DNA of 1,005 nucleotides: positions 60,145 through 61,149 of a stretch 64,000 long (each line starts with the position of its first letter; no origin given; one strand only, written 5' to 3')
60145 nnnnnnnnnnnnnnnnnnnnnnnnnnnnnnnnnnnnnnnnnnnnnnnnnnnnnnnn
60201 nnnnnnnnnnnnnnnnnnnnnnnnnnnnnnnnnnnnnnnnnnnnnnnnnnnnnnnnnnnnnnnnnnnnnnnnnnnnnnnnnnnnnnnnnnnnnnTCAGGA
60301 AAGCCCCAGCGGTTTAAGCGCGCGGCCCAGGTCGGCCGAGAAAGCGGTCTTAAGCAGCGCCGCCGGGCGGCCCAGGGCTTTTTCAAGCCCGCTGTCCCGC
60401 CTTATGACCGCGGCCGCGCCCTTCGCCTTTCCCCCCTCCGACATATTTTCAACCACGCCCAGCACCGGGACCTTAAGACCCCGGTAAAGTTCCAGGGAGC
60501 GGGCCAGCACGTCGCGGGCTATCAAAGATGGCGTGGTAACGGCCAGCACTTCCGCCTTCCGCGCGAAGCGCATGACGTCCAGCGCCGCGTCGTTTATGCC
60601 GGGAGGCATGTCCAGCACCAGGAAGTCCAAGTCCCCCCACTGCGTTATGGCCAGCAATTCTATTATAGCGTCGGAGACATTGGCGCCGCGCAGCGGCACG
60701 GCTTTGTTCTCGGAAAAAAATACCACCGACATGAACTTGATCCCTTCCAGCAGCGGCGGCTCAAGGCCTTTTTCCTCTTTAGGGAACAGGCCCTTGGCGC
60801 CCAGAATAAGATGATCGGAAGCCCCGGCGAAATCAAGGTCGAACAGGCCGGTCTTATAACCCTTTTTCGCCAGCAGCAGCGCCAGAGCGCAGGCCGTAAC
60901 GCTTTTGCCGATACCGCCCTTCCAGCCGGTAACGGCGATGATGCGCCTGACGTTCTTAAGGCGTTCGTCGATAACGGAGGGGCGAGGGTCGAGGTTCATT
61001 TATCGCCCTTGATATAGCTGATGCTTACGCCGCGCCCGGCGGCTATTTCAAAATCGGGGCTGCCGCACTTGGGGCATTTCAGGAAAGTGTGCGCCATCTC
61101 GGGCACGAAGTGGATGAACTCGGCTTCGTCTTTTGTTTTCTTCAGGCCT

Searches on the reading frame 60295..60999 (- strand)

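Call 67: search_protein_families(library=pfam, max_evalue=1e-8, proteins=[window:60295-60999:-])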
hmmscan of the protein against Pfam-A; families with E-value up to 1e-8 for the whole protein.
window:60295-60999:- (234 aa): 2 families
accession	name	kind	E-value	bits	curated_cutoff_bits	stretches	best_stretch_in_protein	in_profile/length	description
PF10609.15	ParA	-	3.3e-48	164.7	27.1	1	16-188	1-176/246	NUBPL iron-transfer P-loop NTPase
PF01656.29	CbiA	-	2.5e-11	44.1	25.4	1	21-158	1-54/125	CobQ/CobB/MinD/ParA nucleotide binding domain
